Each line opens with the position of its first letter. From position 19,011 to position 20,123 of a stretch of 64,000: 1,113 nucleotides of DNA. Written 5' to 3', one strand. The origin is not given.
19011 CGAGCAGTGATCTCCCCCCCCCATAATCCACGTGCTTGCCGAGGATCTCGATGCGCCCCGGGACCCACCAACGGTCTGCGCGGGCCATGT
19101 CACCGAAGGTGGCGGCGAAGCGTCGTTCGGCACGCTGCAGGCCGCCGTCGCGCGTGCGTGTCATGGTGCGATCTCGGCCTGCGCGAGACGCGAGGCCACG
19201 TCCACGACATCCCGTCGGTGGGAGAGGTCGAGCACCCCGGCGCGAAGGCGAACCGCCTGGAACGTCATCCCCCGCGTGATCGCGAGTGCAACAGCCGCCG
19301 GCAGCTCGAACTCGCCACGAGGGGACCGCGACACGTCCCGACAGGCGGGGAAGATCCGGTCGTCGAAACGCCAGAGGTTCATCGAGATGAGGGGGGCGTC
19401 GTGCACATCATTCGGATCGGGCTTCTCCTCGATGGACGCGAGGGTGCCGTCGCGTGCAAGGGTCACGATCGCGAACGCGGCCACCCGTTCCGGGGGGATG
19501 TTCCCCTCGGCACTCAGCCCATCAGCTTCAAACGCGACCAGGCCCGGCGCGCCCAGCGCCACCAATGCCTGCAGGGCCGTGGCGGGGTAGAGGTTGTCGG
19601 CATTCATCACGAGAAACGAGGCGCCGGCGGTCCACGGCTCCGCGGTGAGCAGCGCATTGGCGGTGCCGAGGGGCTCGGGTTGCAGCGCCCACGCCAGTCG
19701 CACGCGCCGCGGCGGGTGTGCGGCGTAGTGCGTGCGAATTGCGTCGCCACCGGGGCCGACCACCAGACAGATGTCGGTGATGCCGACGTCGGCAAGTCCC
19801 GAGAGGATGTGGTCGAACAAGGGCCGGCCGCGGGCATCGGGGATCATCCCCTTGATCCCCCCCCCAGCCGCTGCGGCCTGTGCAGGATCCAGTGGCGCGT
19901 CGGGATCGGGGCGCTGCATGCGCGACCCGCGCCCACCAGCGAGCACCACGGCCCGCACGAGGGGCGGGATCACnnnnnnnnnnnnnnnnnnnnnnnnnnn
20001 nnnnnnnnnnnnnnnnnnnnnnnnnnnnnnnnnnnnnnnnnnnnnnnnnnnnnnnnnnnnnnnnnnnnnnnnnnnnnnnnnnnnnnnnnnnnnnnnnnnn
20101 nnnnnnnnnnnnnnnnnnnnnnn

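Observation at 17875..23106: Coupled operon: Tat-exported GH109-like enzyme, SSF symporter, nucleotidyltransferase, GHMP anomeric kinase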

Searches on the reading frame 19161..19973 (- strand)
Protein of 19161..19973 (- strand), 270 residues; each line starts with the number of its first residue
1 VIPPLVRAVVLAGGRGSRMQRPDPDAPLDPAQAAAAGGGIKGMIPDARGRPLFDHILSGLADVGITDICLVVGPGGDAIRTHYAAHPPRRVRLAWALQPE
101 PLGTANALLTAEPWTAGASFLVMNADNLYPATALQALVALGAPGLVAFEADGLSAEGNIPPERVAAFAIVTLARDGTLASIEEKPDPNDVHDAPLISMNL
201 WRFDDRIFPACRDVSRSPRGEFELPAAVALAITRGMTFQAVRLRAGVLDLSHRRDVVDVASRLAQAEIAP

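Call 7: search_protein_families(library=pfam, proteins=[window:19161-19973:-], max_evalue=0.01)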
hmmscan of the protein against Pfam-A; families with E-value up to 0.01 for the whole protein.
window:19161-19973:- (270 aa): 2 families
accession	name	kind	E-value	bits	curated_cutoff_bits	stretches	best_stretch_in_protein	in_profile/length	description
PF00483.29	NTP_transferase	-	1.7e-14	54.5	21.2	1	8-242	2-220/245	Nucleotidyl transferase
PF12804.13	NTP_transf_3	-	1.2e-10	42.3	27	1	8-140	1-110/160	MobA-like NTP transferase domain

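Call 8: search_protein_families(library=ncbifam, proteins=[window:19161-19973:-], max_evalue=0.01)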
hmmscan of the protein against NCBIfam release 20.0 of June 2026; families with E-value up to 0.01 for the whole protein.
window:19161-19973:- (270 aa): 16 families
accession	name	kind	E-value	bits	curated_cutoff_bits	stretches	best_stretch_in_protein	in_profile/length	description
NF041313.1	UDPGP_AglF_Halo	equivalog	1.3e-30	106.6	400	1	7-262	2-233/234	UTP--glucose-1-phosphate uridylyltransferase AglF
TIGR03992.1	Arch_glmU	subfamily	2.1e-25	89.5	292.1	1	7-263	2-227/393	bifunctional sugar-1-phosphate nucleotidylyltransferase/acetyltransferase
TIGR01208.1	rmlA_long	equivalog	6.1e-17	61.5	320.25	1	8-263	2-234/353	glucose-1-phosphate thymidylyltransferase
NF041173.1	Sug_nt_acttase_Thmprot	equivalog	1.1e-08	34.4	600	1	41-261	23-225/405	bifunctional sugar-1-phosphate nucleotidylyltransferase/acetyltransferase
TIGR01207.1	rmlA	equivalog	2.1e-08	33.6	360.65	1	49-229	29-201/286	glucose-1-phosphate thymidylyltransferase RfbA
NF045761.1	NAMPUrTaseMurU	equivalog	7.3e-08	32.5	250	1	7-132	2-113/226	N-acetylmuramate alpha-1-phosphate uridylyltransferase MurU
TIGR01173.1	glmU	equivalog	1.1e-07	31.1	366.85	1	48-138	26-114/452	bifunctional UDP-N-acetylglucosamine diphosphorylase/glucosamine-1-phosphate N-acetyltransferase GlmU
NF010933.0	PRK14353.1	equivalog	4e-07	29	505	1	46-139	29-122/453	bifunctional UDP-N-acetylglucosamine diphosphorylase/glucosamine-1-phosphate N-acetyltransferase GlmU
TIGR01099.1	galU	equivalog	4.9e-06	26.3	326.8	1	92-256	95-258/261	UTP--glucose-1-phosphate uridylyltransferase GalU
NF006986.0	PRK09451.1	equivalog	5.7e-06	25.4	725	1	48-124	31-103/456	bifunctional UDP-N-acetylglucosamine diphosphorylase/glucosamine-1-phosphate N-acetyltransferase GlmU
NF010934.1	PRK14354.1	equivalog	9.8e-06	24.3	450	1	48-140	25-114/447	bifunctional UDP-N-acetylglucosamine diphosphorylase/glucosamine-1-phosphate N-acetyltransferase GlmU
NF012024.0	PRK15480.1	equivalog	1.1e-05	24.7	588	1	49-236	33-212/292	glucose-1-phosphate thymidylyltransferase RfbA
NF052502.1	man1P_GTase_Rv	exception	1.3e-05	24.2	440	1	7-138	2-118/352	mannose-1-phosphate guanylyltransferase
NF010935.0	PRK14355.1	equivalog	3.6e-05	22.6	718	1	44-119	25-96/459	bifunctional UDP-N-acetylglucosamine diphosphorylase/glucosamine-1-phosphate N-acetyltransferase GlmU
NF010936.0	PRK14356.1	equivalog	0.001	18.1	666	1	8-139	8-121/456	bifunctional UDP-N-acetylglucosamine diphosphorylase/glucosamine-1-phosphate N-acetyltransferase GlmU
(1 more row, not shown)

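Call 22: search_solved_structures(query=window:19161-19973:-, max_evalue=0.001)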
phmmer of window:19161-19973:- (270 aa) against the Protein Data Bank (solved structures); distinct sequences matched with E-value up to 0.001: 37.
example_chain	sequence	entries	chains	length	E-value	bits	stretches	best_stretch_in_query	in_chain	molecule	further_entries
1fxo_A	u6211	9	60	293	3.9e-08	36.3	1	41-237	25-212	GLUCOSE-1-PHOSPHATE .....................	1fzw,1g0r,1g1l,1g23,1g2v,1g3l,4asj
3zlk_A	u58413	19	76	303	4e-08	36.3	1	41-237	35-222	GLUCOSE-1-PHOSPHATE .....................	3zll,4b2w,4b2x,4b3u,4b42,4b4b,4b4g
4arw_A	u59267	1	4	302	4e-08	36.3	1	41-237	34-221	GLUCOSE-1-PHOSPHATE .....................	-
2v0h_A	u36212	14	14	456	1.3e-07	34.6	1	44-138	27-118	BIFUNCTIONAL PROTEIN GLMU | GLUCOSAMINE-1-PHOSPHATE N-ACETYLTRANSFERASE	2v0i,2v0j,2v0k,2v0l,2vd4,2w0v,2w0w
9mh4_A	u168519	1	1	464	3.4e-07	33.2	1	45-169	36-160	Bifunctional protein GlmU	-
5ids_A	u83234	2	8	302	5.1e-07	32.7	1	41-236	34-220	Glucose-1-phosphate thymidylyltransferase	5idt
1h5r_A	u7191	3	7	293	9.4e-07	31.8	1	43-261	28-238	GLUCOSE-1-PHOSPHATE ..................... | Glucose-1-phosphate thymidylyltransferase 1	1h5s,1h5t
1h5r_B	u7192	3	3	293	9.6e-07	31.8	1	43-261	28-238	GLUCOSE-1-PHOSPHATE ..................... | Glucose-1-phosphate thymidylyltransferase 1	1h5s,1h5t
8cu9_A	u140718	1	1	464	1.4e-06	31.2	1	45-166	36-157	Bifunctional UDP-N-acetylglucosamine diphosphorylase/glucosamine-1-phosphate N-acetyltrans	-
3fww_A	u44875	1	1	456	1.6e-06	31.1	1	45-176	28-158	Bifunctional protein glmU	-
4fce_A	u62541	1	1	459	1.6e-06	31.1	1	45-176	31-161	Bifunctional protein GlmU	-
1h5s_A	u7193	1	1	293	1.8e-06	30.9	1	43-261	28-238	Glucose-1-phosphate thymidylyltransferase 1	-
7k47_A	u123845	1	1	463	1.9e-06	30.8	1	33-147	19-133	Bifunctional protein GlmU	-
9dqf_A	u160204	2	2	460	2.8e-06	30.3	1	44-242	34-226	Bifunctional protein GlmU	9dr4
4ho0_A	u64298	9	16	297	3.8e-06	29.8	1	48-225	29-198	Glucose-1-phosphate thymidylyltransferase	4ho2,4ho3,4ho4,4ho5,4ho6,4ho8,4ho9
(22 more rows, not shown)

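Call 77: search_solved_structures(query=A4, max_evalue=0.00001)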
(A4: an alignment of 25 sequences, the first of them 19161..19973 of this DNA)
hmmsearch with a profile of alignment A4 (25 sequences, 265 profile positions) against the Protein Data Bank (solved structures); distinct sequences matched with E-value up to 0.00001: 58.
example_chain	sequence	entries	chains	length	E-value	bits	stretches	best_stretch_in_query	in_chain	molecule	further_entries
5ids_A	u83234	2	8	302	1.8e-17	66.7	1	34-241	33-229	Glucose-1-phosphate thymidylyltransferase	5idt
7o2n_A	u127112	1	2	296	5.2e-17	65.3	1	31-237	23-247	Probable UTP--glucose-1-phosphate uridylyltransferase YngB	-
7b1r_A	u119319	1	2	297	5.2e-17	65.2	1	31-237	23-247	Probable UTP--glucose-1-phosphate uridylyltransferase YngB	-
4ho0_A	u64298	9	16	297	9.8e-17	64.4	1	34-232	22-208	Glucose-1-phosphate thymidylyltransferase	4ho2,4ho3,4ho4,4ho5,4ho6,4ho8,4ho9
1lvw_A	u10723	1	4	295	1.4e-16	63.8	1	34-246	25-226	glucose-1-phosphate thymidylyltransferase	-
1fxo_A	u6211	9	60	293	1.7e-16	63.6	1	34-246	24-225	GLUCOSE-1-PHOSPHATE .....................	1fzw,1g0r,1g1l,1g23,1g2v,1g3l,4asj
4arw_A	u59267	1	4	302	1.9e-16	63.4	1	34-246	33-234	GLUCOSE-1-PHOSPHATE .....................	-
3zlk_A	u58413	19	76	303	1.9e-16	63.4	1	34-246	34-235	GLUCOSE-1-PHOSPHATE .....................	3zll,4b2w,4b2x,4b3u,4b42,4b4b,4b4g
1mp3_A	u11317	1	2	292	2.7e-16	62.9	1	35-246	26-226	GLUCOSE-1-PHOSPHATE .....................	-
1h5r_A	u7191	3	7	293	1.1e-15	60.9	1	34-238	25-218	GLUCOSE-1-PHOSPHATE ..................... | Glucose-1-phosphate thymidylyltransferase 1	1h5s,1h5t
6n0u_A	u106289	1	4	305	1.3e-15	60.7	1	34-247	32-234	Glucose-1-phosphate thymidylyltransferase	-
1h5r_B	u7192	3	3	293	1.6e-15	60.4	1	34-231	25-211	GLUCOSE-1-PHOSPHATE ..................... | Glucose-1-phosphate thymidylyltransferase 1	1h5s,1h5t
5z09_A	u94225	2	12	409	1.8e-15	60.2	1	31-258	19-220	Dual sugar-1-phosphate nucleotidylyltransferase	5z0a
1h5s_D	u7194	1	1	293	2.9e-15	59.5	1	34-231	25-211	Glucose-1-phosphate thymidylyltransferase 1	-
1iim_A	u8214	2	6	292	4.3e-15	59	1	35-246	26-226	glucose-1-phosphate thymidylyltransferase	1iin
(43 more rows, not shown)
